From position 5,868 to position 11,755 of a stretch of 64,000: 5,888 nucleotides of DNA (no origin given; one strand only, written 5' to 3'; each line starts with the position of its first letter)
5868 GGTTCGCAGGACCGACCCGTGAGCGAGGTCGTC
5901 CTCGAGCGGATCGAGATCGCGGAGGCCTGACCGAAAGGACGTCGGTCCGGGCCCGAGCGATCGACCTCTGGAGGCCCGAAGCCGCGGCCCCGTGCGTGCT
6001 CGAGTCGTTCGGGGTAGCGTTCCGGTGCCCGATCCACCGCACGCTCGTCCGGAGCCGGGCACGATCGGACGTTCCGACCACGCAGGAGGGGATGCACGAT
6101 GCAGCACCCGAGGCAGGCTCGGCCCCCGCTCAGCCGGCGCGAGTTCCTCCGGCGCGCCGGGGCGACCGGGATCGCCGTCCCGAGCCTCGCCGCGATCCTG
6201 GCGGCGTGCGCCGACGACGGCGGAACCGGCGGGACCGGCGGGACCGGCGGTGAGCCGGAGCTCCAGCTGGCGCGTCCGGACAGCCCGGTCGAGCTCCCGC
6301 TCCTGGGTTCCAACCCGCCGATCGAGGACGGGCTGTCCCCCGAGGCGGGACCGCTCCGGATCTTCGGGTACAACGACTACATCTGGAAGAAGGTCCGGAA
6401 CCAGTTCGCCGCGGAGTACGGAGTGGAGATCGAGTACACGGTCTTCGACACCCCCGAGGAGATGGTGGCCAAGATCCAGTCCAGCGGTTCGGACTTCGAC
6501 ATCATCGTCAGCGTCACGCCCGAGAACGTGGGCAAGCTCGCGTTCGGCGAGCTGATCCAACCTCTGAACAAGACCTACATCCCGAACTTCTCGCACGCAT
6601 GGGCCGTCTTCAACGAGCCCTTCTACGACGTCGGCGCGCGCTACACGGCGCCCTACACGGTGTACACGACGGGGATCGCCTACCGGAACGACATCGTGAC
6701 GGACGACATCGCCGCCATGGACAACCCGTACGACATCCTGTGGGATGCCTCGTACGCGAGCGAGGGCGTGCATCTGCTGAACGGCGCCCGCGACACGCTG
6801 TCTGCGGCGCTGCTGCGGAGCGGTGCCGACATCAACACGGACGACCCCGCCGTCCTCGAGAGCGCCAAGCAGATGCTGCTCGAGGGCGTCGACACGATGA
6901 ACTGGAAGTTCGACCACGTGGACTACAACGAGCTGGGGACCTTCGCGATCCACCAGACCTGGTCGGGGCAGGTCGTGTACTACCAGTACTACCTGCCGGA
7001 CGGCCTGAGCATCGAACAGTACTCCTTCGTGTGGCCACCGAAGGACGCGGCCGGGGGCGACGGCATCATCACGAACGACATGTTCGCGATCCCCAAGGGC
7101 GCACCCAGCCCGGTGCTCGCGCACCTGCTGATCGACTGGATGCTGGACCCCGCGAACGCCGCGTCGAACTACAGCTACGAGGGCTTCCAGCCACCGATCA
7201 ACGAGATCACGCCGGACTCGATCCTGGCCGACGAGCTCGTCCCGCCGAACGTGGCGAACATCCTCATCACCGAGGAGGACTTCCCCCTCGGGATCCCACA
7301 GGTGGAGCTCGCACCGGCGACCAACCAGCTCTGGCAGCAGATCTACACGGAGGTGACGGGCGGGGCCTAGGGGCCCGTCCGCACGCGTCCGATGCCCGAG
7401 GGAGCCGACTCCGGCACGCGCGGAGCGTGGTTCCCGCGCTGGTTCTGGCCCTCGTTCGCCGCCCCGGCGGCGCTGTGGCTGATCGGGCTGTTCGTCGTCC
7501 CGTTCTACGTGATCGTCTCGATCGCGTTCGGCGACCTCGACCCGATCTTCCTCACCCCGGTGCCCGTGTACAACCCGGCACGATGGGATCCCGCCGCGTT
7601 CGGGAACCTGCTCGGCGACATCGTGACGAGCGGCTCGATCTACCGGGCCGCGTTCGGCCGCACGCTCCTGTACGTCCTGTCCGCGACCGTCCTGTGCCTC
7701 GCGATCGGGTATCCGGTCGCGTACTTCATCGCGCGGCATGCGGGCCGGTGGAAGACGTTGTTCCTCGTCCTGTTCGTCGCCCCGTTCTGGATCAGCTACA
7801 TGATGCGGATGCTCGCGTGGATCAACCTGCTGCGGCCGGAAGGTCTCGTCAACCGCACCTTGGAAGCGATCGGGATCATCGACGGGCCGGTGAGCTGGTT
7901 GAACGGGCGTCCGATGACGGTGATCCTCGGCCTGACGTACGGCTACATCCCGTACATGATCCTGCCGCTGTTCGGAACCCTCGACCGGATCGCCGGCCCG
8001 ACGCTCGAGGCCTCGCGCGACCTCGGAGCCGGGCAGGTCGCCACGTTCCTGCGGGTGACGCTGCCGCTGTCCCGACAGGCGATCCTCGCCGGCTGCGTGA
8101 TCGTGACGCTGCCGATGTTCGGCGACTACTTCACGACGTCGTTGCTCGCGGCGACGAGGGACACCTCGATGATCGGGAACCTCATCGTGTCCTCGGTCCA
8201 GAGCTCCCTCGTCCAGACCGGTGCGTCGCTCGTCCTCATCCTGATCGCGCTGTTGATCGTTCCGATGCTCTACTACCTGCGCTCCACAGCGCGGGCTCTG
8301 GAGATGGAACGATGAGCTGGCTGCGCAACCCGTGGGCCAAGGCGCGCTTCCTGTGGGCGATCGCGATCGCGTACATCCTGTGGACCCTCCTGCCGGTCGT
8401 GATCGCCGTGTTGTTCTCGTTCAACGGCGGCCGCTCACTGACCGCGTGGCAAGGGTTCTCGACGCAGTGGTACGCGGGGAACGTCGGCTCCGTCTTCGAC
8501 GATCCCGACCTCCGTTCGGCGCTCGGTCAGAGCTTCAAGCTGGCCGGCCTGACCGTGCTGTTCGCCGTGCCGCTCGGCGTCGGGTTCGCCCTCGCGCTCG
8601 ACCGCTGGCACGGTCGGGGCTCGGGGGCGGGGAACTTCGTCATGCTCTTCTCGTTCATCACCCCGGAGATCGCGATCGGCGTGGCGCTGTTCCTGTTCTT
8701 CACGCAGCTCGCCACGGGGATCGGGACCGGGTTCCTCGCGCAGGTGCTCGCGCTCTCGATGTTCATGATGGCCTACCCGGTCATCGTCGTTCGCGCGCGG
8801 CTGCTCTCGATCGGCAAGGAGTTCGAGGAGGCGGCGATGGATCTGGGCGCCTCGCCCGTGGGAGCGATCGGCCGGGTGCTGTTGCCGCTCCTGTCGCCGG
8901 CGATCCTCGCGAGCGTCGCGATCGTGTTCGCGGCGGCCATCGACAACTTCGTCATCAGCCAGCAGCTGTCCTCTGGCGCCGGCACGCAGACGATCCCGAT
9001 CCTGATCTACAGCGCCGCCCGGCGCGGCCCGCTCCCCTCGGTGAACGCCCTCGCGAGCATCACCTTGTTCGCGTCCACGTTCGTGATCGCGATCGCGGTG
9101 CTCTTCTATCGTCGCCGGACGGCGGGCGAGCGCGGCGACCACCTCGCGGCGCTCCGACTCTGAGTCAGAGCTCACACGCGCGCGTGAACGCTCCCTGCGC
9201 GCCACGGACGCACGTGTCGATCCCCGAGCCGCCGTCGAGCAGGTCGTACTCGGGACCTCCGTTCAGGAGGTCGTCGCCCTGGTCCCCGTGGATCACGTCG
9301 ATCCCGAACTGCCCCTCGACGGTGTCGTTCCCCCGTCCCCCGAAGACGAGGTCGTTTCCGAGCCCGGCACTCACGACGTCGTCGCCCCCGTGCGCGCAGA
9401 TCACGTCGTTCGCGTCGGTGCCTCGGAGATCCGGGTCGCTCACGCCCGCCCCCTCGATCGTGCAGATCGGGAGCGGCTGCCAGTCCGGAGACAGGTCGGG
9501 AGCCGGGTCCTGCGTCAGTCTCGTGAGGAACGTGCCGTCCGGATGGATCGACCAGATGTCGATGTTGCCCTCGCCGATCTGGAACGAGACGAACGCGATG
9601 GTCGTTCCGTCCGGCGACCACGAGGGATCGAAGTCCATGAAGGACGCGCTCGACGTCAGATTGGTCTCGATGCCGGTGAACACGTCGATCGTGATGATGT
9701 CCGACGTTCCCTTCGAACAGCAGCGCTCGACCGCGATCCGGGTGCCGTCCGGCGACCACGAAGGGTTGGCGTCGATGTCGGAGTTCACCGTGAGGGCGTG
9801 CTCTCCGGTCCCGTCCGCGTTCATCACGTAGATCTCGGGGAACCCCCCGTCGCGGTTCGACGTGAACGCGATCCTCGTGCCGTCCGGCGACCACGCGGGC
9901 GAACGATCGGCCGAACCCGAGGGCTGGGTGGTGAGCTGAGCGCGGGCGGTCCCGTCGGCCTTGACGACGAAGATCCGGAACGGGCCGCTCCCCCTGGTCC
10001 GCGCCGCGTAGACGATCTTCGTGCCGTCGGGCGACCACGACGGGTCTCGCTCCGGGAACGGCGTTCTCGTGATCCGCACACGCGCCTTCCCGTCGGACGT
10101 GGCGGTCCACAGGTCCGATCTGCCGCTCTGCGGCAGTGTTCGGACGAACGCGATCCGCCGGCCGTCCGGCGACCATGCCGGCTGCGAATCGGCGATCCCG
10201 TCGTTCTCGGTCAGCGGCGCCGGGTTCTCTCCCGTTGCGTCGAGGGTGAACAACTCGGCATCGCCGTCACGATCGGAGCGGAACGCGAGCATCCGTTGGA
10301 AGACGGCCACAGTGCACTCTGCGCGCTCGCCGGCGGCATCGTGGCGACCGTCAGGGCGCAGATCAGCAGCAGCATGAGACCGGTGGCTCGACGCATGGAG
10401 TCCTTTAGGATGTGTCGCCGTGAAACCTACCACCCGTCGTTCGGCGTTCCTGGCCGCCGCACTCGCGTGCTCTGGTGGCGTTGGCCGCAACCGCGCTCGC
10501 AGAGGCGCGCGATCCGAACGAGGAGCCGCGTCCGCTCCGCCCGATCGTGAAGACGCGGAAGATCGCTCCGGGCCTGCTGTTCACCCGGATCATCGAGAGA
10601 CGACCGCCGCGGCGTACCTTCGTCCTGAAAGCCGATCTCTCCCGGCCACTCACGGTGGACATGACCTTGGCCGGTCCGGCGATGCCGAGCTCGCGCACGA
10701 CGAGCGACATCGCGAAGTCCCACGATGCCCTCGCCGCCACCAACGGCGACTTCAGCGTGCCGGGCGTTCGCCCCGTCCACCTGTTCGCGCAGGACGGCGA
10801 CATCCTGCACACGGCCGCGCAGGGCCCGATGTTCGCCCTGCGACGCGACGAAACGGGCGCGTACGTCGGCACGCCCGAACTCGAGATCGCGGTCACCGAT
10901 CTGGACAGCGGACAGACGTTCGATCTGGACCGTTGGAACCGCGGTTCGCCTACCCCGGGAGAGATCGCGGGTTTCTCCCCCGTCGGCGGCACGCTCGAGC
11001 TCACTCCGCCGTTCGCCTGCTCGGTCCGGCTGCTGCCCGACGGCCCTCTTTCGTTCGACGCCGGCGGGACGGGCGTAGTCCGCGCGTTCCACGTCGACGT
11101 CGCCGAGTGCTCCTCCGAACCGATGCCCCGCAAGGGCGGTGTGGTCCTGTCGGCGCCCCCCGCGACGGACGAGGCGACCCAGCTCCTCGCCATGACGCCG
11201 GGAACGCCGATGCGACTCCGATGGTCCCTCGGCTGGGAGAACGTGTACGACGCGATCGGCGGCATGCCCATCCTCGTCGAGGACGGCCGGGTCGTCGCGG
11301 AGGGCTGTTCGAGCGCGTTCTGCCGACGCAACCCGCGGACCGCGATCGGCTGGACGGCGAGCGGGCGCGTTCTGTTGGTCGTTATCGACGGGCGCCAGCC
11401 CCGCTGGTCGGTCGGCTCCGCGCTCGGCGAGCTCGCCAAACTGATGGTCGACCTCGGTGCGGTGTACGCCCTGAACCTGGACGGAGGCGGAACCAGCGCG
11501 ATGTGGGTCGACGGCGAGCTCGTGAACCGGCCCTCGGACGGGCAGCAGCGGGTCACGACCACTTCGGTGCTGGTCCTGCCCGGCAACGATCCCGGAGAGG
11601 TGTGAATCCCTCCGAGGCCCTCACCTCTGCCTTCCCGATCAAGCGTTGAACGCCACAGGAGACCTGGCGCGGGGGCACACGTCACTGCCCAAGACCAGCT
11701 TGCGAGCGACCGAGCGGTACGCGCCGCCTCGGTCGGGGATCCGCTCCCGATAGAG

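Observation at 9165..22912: Dense block of secreted/surface genes with its own embedded ECF sigma fusion: candidate envelope-remodelling or Ca-binding surface-layer island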

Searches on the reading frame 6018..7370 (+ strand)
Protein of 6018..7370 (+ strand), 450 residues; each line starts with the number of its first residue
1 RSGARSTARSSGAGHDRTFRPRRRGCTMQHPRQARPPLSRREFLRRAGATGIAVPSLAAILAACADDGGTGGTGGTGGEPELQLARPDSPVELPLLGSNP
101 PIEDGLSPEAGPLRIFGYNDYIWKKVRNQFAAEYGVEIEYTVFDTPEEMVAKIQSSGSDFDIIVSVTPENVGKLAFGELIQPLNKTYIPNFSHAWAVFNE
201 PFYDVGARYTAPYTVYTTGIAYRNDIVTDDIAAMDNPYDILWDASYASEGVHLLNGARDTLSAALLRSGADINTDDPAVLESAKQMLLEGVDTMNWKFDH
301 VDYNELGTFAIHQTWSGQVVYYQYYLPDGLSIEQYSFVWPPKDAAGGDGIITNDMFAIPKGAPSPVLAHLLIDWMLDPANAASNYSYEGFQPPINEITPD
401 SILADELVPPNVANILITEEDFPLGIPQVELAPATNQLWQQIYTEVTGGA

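Call 58: search_protein_families(library=pfam, proteins=[window:6018-7370:+], max_evalue=0.00001)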
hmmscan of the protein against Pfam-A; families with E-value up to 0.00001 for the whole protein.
window:6018-7370:+ (450 aa): 2 families
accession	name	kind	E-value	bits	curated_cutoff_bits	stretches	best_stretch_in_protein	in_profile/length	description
PF13416.11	SBP_bac_8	-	9.4e-17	62.1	27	1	127-398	3-266/279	Bacterial extracellular solute-binding protein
PF01547.30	SBP_bac_1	-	1.4e-11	45.4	26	1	121-381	9-306/307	Bacterial extracellular solute-binding protein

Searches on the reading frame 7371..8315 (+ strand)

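Call 58: search_protein_families(library=pfam, proteins=[window:7371-8315:+], max_evalue=0.00001)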
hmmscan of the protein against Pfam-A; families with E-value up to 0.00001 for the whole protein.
window:7371-8315:+ (314 aa): 1 family
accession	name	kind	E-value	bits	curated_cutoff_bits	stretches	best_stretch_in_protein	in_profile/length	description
PF00528.27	BPD_transp_1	-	1.8e-08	34.7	26.4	1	113-298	1-167/184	Binding-protein-dependent transport system inner membrane component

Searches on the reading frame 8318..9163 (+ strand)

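Call 58: search_protein_families(library=pfam, proteins=[window:8318-9163:+], max_evalue=0.00001)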
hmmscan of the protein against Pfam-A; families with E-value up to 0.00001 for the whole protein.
window:8318-9163:+ (281 aa): 1 family
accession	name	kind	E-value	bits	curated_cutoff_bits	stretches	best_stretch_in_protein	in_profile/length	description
PF00528.27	BPD_transp_1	-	2.1e-13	50.9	26.4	1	85-266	3-181/184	Binding-protein-dependent transport system inner membrane component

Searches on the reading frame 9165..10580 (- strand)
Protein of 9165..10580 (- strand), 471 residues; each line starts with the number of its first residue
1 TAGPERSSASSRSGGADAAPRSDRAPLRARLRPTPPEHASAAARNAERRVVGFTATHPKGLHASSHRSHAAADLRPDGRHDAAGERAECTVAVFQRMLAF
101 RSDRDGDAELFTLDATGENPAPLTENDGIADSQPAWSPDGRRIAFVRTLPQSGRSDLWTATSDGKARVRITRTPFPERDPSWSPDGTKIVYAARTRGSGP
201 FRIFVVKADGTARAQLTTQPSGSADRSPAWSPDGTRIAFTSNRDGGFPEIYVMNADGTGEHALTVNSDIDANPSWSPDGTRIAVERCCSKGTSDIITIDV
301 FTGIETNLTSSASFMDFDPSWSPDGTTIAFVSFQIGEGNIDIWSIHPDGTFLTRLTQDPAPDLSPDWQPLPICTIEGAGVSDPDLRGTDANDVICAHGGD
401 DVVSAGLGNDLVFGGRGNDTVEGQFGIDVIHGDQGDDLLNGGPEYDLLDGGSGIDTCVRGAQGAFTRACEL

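Call 6: search_protein_families(library=pfam, proteins=[window:9165-10580:-], max_evalue=0.01)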
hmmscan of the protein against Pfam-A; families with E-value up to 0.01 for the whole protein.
window:9165-10580:- (471 aa): 7 families
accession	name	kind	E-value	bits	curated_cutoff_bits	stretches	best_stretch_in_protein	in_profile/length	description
PF07676.18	PD40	-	5.3e-48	160.5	20.9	5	217-252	5-38/38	WD40-like Beta Propeller Repeat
PF00353.25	HemolysinCabind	-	9.6e-14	51.5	23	2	387-421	2-36/36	RTX calcium-binding nonapeptide repeat (4 copies)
PF00930.27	DPPIV_N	-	3.9e-11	42.7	22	0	118-173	33-81/354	Dipeptidyl peptidase IV (DPP IV) N-terminal region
PF10647.15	Gmad1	-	8.1e-08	32.8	20.5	1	131-265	25-152/251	Lipoprotein LpqB beta-propeller domain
PF25174.1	Beta-prop_THOC3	-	1.8e-07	30.9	305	1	181-359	9-171/272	THOC3 beta-propeller domain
PF14583.12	Pectate_lyase22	-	0.0027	16.9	30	0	116-223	177-286/386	Oligogalacturonate lyase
PF25460.1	Beta-prop_Aladin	-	0.0089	15.6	171.1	0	181-253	160-222/340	Aladin seven-bladed propeller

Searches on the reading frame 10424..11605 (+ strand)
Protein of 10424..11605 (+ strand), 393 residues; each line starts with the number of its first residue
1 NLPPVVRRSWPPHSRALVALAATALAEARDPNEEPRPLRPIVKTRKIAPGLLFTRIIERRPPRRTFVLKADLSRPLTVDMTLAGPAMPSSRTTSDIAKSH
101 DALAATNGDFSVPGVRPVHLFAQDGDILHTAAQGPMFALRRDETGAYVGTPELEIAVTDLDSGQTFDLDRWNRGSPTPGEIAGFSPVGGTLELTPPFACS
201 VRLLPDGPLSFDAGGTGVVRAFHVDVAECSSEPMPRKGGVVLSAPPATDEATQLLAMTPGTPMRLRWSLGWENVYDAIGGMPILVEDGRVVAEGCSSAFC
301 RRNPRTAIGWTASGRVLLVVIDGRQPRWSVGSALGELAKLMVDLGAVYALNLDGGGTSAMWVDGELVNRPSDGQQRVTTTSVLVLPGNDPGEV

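Call 6: search_protein_families(library=pfam, proteins=[window:10424-11605:+], max_evalue=0.01)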
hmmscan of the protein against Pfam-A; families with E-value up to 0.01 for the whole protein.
window:10424-11605:+ (393 aa): 1 family
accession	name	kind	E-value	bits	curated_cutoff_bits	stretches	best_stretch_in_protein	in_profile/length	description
PF09992.14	NAGPA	-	8.9e-36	124.1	25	1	232-383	21-167/169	Phosphodiester glycosidase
